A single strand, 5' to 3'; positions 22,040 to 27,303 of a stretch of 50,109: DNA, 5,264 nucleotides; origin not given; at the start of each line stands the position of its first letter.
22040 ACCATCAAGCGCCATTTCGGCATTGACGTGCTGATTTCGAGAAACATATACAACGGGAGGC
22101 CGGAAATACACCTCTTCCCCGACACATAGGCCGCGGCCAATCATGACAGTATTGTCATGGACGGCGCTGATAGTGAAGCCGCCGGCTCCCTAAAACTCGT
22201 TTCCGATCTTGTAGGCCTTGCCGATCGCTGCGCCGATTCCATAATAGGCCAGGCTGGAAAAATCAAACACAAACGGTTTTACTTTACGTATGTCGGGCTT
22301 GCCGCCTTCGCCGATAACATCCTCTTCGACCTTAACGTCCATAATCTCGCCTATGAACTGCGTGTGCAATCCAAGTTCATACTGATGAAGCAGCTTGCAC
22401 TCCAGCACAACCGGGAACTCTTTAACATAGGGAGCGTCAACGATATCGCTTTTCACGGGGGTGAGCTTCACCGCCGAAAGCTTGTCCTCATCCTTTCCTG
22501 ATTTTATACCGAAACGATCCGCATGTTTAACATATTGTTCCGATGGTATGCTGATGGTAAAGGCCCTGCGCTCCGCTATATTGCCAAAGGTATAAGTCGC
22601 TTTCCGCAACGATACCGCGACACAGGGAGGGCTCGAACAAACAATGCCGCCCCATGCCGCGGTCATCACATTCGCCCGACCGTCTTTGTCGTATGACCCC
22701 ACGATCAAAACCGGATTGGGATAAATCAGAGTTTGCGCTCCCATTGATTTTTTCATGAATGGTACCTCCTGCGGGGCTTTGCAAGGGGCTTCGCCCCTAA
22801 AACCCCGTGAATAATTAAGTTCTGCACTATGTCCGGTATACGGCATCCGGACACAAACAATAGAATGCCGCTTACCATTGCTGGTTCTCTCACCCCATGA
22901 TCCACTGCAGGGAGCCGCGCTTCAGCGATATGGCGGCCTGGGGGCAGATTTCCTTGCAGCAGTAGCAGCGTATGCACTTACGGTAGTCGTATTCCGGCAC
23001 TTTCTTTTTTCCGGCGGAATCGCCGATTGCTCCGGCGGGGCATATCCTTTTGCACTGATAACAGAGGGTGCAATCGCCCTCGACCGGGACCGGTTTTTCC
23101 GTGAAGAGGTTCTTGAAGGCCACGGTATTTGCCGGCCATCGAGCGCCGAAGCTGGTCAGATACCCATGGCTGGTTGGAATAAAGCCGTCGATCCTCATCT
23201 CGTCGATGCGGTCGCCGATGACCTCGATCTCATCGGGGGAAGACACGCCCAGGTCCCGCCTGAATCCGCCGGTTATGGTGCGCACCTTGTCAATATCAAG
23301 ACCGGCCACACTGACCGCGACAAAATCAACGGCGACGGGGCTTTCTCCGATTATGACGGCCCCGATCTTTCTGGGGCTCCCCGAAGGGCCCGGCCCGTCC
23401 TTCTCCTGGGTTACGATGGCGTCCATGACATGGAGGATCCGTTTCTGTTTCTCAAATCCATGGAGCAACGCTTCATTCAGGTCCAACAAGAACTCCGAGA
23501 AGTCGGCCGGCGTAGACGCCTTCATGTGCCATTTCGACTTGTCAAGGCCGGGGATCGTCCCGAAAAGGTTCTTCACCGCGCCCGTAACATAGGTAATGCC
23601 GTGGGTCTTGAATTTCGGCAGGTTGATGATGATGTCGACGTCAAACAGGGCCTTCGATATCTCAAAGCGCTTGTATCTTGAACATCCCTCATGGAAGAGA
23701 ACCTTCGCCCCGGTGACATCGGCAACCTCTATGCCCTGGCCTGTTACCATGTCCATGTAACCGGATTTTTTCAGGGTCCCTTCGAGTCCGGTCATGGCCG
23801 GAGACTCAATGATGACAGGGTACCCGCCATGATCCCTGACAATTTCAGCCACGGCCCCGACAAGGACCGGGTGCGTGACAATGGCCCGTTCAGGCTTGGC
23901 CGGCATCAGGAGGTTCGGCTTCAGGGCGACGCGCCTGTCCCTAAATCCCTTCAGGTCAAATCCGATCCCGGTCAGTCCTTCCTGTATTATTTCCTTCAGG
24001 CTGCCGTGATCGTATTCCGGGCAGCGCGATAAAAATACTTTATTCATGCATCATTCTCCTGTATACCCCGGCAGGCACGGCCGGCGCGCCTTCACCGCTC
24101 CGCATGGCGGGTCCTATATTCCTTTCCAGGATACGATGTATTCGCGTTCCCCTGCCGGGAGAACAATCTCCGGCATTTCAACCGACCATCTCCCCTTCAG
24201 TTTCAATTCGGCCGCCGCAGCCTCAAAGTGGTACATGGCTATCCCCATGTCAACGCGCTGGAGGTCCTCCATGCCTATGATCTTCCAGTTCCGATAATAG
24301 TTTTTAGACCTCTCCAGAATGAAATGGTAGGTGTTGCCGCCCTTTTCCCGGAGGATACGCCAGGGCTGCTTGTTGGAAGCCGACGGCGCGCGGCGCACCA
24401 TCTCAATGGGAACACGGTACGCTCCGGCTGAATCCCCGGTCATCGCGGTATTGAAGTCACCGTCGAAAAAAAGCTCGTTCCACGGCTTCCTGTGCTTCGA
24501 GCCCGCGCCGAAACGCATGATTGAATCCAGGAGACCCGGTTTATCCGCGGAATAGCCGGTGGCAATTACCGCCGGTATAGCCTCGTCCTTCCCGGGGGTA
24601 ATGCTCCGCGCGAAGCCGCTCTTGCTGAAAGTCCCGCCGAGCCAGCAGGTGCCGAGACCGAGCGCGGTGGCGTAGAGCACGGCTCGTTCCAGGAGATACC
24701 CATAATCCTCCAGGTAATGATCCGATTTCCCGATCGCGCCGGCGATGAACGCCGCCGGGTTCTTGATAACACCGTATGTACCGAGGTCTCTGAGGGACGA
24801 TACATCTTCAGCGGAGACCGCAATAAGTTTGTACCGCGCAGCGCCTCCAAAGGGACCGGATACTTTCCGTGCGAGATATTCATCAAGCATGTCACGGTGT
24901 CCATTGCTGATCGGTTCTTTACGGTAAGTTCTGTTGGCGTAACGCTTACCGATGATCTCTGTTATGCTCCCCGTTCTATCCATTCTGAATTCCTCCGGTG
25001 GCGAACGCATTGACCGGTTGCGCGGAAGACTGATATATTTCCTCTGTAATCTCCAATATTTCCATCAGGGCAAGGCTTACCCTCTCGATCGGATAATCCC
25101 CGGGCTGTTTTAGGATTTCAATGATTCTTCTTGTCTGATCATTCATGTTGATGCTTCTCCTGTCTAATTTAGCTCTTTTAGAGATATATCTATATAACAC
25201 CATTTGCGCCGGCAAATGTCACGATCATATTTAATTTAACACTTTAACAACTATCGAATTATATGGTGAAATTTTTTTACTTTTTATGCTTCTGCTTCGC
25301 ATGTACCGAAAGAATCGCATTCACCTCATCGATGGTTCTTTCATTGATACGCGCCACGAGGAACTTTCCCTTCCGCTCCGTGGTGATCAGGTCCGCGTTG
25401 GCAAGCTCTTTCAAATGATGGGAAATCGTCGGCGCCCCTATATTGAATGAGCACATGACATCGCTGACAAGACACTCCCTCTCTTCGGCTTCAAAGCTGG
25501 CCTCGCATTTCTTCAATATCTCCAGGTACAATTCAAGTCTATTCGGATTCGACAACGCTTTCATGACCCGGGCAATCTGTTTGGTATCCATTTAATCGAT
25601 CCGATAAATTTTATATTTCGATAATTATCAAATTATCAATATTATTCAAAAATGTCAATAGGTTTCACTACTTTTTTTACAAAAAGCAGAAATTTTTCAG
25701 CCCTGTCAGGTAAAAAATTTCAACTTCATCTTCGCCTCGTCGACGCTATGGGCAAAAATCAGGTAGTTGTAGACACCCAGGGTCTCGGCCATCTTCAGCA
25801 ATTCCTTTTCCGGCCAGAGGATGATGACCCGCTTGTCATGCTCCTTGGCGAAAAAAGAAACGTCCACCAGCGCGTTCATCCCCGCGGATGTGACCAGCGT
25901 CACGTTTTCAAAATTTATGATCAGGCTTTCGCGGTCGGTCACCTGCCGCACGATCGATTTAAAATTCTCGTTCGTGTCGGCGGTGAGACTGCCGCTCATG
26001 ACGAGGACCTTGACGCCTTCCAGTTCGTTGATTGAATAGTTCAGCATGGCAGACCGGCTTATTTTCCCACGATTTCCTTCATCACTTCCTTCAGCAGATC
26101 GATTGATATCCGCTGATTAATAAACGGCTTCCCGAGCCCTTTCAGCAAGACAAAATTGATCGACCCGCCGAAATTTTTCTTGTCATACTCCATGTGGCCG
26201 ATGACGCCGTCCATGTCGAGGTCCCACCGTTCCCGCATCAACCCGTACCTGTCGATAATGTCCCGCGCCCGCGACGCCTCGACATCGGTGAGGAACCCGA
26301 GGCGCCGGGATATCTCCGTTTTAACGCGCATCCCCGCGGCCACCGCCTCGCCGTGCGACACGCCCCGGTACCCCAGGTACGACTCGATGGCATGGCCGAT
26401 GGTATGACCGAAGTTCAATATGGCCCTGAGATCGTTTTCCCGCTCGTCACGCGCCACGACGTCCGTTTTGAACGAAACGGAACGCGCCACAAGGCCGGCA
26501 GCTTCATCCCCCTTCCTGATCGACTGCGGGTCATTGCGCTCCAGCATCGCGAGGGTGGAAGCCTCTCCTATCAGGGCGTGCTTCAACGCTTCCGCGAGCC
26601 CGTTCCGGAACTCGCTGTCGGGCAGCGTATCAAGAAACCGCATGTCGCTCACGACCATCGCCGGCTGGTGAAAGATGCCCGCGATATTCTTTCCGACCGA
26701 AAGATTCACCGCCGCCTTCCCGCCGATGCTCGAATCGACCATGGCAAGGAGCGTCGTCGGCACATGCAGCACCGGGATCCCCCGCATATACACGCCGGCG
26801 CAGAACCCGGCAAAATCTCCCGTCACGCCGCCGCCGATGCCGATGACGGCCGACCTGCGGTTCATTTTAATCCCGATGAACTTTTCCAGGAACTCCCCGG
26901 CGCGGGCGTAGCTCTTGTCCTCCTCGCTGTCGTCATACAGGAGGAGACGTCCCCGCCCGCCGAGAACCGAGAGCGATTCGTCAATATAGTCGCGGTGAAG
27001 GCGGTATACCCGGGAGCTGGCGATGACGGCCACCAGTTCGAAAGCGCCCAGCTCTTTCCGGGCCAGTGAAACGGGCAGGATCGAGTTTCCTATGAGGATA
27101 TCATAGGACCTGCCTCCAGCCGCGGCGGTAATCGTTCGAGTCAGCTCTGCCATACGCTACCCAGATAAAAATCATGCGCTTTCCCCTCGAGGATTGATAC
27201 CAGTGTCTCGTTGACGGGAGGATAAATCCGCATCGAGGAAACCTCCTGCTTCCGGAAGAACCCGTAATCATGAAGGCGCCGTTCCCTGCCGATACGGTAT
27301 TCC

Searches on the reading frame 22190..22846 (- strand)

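Call 45: search_protein_families(library=pfam, proteins=[window:22190-22846:-], max_evalue=0.00001)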
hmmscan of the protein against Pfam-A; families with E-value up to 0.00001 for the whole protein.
window:22190-22846:- (218 aa): 1 family
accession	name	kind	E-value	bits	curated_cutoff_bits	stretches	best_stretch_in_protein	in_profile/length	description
PF01613.24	Flavin_Reduct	-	1.8e-35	122.7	27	1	42-179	4-139/153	Flavin reductase like domain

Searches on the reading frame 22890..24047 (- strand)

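Call 45: search_protein_families(library=pfam, proteins=[window:22890-24047:-], max_evalue=0.00001)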
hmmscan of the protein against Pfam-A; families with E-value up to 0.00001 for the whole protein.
window:22890-24047:- (385 aa): 3 families
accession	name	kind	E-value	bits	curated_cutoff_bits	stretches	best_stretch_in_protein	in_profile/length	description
PF04015.17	DUF362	-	8.1e-52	176.6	24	1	40-245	1-199/200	Domain of unknown function (DUF362)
PF00037.32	Fer4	-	1.3e-07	31.6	21.1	0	352-374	2-24/24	4Fe-4S binding domain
PF13187.11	Fer4_9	-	7.4e-06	26.3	27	0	325-373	1-52/52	4Fe-4S dicluster domain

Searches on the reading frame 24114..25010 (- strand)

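Call 45: search_protein_families(library=pfam, proteins=[window:24114-25010:-], max_evalue=0.00001)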
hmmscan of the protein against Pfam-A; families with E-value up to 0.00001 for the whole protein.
window:24114-25010:- (298 aa): 2 families
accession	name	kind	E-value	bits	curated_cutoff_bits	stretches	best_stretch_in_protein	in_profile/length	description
PF14512.11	TM1586_NiRdase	-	1.1e-33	117.2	27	1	16-266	2-215/215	Putative TM nitroreductase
PF00881.29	Nitroreductase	-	3.2e-09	37.6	23.5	0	100-152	116-166/167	Nitroreductase family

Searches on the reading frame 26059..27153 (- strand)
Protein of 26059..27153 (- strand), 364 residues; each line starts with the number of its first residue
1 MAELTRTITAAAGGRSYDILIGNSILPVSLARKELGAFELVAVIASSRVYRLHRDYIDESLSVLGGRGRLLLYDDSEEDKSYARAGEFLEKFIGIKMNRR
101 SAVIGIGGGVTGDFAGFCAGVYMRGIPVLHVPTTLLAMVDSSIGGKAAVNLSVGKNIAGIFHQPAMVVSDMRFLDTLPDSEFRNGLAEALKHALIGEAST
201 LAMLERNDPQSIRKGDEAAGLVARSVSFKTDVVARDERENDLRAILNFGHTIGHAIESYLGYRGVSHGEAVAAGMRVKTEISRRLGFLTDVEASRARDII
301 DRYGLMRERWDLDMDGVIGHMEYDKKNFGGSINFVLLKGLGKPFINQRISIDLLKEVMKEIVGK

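Call 45: search_protein_families(library=pfam, proteins=[window:26059-27153:-], max_evalue=0.00001)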
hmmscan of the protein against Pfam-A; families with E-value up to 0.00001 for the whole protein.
window:26059-27153:- (364 aa): 2 families
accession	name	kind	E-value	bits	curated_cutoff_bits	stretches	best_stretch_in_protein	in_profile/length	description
PF24621.2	DHQS_C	-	3.3e-40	137.8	27.6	1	185-327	1-144/144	3-dehydroquinate synthase C-terminal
PF01761.26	DHQ_synthase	-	3.6e-39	133.4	24.2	1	74-183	5-114/115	3-dehydroquinate synthase N-terminal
